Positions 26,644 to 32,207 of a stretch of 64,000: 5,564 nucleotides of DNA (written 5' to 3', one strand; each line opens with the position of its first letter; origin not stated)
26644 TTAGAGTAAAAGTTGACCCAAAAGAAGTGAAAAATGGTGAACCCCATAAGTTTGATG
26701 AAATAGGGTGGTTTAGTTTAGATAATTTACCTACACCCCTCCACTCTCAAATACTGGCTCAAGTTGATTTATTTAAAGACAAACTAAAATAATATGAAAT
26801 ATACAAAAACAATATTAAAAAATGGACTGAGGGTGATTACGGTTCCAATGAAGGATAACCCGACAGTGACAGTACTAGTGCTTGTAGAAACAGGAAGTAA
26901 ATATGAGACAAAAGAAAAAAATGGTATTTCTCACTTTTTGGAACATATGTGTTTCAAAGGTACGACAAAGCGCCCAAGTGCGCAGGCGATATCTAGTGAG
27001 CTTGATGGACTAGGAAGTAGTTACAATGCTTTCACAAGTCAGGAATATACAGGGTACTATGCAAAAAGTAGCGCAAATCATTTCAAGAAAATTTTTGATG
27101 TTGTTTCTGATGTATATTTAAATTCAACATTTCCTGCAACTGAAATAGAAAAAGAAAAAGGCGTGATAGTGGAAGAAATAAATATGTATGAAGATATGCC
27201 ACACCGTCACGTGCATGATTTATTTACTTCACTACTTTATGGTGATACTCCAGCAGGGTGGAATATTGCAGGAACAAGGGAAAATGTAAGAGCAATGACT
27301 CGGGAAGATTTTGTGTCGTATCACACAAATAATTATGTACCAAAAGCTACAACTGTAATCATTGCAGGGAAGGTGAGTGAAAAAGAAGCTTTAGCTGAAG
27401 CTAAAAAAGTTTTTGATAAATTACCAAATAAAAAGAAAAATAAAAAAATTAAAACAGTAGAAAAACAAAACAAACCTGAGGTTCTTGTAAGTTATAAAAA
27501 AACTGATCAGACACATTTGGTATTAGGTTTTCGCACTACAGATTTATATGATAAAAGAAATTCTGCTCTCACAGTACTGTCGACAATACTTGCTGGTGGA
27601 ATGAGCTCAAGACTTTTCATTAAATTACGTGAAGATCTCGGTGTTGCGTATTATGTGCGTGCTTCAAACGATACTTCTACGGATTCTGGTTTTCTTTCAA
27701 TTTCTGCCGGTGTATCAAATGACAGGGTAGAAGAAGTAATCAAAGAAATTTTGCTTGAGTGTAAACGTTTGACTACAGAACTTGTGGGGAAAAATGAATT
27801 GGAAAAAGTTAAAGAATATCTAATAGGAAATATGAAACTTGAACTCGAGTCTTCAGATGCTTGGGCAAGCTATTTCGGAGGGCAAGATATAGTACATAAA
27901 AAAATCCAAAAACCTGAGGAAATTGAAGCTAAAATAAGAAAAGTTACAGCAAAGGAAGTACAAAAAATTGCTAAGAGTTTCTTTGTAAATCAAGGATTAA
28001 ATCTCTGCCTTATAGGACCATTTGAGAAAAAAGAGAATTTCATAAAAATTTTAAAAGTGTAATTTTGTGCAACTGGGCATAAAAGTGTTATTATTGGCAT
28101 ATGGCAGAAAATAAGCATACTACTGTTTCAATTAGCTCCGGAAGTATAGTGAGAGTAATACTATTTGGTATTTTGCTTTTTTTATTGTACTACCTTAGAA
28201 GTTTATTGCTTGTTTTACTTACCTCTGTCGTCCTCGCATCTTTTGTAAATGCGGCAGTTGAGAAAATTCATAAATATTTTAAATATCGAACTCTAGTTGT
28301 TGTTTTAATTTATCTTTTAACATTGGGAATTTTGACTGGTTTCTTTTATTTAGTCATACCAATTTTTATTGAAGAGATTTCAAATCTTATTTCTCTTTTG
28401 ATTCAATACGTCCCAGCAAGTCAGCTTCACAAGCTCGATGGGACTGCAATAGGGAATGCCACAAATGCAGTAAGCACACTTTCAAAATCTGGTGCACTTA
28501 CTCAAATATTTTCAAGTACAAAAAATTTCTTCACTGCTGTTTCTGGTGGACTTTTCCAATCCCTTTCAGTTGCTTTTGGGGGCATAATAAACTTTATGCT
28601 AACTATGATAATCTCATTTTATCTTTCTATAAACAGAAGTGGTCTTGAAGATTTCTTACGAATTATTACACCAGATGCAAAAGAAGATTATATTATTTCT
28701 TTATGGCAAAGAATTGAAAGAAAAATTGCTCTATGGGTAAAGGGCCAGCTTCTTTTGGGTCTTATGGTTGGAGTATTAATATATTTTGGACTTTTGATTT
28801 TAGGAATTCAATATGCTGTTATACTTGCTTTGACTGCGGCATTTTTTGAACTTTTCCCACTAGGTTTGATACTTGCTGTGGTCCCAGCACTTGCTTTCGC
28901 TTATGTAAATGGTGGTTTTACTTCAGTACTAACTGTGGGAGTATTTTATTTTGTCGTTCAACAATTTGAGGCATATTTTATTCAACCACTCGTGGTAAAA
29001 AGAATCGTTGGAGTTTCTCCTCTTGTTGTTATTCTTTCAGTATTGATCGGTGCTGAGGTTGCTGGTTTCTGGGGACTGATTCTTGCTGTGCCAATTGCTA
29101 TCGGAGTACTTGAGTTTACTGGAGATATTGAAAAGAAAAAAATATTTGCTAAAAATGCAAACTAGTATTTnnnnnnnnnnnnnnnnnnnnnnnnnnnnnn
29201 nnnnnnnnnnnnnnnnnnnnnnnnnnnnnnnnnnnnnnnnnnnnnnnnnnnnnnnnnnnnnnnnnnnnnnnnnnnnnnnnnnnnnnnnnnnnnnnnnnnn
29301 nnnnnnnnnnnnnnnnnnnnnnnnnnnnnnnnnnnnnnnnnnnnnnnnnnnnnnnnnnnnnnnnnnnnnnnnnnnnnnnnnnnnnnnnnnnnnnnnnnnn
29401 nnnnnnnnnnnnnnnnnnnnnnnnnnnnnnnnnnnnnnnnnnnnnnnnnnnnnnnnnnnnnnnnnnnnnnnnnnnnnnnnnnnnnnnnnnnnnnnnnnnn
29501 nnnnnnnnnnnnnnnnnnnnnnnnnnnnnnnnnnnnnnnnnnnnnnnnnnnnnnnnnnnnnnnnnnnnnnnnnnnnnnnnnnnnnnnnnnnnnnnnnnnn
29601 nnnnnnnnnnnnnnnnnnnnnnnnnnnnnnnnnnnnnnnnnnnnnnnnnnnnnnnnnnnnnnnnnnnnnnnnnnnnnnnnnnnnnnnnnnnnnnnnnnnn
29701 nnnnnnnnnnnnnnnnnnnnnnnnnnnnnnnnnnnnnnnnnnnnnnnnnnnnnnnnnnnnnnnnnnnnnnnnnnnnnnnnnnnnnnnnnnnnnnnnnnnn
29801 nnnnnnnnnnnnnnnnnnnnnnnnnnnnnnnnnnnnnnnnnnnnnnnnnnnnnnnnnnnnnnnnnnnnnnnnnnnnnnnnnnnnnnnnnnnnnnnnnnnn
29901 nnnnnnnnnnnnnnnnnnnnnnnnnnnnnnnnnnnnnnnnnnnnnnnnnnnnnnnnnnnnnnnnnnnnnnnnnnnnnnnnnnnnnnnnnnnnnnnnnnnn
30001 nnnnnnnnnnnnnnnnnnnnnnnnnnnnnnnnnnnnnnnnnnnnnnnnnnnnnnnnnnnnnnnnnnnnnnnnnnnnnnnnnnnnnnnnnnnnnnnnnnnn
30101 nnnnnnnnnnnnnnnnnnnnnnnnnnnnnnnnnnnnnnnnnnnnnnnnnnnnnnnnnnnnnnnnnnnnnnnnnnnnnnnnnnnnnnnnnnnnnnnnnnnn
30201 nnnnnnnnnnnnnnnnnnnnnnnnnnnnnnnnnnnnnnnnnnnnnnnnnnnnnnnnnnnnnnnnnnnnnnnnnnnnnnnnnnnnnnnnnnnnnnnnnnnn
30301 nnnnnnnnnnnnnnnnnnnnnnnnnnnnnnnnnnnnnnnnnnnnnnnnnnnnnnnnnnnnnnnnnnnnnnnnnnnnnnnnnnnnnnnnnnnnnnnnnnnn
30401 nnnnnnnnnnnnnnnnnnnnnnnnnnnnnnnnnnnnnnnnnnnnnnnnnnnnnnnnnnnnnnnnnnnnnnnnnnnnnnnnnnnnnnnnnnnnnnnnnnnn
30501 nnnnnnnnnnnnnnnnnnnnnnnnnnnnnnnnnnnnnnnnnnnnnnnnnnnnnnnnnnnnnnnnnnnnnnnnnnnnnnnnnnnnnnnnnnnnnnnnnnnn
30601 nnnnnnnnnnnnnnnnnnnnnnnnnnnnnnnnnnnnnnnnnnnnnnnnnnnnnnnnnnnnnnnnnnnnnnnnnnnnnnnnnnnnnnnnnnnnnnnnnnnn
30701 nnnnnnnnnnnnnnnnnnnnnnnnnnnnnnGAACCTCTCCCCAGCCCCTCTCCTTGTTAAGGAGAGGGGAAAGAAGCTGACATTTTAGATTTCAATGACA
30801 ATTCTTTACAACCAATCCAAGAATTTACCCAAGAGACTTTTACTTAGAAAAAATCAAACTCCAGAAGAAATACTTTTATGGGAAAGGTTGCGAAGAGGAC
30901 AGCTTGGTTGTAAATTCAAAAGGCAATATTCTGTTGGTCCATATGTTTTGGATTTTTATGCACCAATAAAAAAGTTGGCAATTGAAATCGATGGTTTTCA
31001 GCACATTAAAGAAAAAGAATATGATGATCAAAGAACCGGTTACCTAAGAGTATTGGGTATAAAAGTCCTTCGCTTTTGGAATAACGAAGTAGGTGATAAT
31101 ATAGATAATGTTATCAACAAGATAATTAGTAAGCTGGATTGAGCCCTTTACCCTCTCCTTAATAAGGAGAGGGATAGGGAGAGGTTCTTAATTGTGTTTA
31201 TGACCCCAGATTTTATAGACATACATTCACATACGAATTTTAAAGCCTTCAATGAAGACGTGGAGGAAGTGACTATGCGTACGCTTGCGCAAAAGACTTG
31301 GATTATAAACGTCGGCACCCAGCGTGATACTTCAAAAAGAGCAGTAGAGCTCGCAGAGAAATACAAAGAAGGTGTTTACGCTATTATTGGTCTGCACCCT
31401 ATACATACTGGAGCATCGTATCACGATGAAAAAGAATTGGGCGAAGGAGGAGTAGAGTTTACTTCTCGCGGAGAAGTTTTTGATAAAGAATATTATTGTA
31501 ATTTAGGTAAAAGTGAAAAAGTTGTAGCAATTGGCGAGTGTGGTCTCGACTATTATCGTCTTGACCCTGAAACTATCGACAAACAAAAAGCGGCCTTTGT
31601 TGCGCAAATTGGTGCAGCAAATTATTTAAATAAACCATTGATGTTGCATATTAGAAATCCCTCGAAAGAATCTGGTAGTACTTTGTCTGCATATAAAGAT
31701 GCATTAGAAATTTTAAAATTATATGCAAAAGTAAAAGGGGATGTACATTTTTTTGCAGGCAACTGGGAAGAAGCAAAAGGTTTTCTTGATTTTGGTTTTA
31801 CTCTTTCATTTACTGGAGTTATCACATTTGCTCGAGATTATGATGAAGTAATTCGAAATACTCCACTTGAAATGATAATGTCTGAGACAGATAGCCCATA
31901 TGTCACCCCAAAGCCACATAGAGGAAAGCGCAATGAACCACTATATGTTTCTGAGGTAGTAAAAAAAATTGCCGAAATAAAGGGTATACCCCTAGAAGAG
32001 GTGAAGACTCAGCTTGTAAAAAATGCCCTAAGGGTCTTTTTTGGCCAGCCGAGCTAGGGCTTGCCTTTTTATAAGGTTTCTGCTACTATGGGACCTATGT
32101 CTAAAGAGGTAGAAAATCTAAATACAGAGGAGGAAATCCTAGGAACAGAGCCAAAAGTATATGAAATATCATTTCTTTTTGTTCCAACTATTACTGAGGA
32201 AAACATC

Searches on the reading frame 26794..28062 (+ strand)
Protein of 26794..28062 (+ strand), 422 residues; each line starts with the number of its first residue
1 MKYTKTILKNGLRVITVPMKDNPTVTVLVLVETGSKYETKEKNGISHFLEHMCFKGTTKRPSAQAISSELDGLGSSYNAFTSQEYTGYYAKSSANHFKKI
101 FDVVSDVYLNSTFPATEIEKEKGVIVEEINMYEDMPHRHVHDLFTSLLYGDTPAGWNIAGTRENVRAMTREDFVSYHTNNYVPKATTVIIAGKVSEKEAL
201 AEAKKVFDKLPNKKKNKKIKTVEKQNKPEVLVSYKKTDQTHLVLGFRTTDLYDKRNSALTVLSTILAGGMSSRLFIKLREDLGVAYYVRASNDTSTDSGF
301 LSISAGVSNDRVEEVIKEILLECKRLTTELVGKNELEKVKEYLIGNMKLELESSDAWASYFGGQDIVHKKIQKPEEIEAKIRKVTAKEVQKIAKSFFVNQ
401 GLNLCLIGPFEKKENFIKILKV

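Call 60: search_protein_families(library=pfam, proteins=[window:26794-28062:+], max_evalue=0.0001)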
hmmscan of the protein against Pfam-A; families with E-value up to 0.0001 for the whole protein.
window:26794-28062:+ (422 aa): 2 families
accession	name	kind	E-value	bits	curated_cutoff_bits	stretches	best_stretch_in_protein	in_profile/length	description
PF05193.26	Peptidase_M16_C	-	4.9e-41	141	23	1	168-342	2-180/181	Peptidase M16 inactive domain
PF00675.25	Peptidase_M16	-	4.2e-38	131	22.3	1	14-161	2-148/149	Insulinase (Peptidase family M16)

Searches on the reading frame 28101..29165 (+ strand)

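Call 60: search_protein_families(library=pfam, proteins=[window:28101-29165:+], max_evalue=0.0001)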
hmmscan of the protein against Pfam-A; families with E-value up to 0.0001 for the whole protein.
window:28101-29165:+ (354 aa): 1 family
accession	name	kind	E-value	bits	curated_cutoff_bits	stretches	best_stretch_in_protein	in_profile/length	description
PF01594.21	AI-2E_transport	-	3.6e-45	155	34.3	1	18-340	3-323/327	AI-2E family transporter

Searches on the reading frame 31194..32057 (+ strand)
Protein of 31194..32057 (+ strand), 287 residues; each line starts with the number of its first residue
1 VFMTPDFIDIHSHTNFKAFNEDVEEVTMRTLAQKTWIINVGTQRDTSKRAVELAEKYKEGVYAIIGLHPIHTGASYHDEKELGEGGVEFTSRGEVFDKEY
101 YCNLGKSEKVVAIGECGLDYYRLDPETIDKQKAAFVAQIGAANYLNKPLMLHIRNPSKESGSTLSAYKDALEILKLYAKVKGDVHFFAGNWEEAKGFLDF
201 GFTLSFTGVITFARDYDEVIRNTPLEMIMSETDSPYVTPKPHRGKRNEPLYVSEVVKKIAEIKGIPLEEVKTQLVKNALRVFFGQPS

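Call 60: search_protein_families(library=pfam, proteins=[window:31194-32057:+], max_evalue=0.0001)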
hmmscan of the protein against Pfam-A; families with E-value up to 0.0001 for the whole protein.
window:31194-32057:+ (287 aa): 1 family
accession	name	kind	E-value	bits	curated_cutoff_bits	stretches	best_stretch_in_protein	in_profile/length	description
PF01026.27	TatD_DNase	-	2.1e-68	230.9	27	1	8-282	1-252/253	TatD related DNase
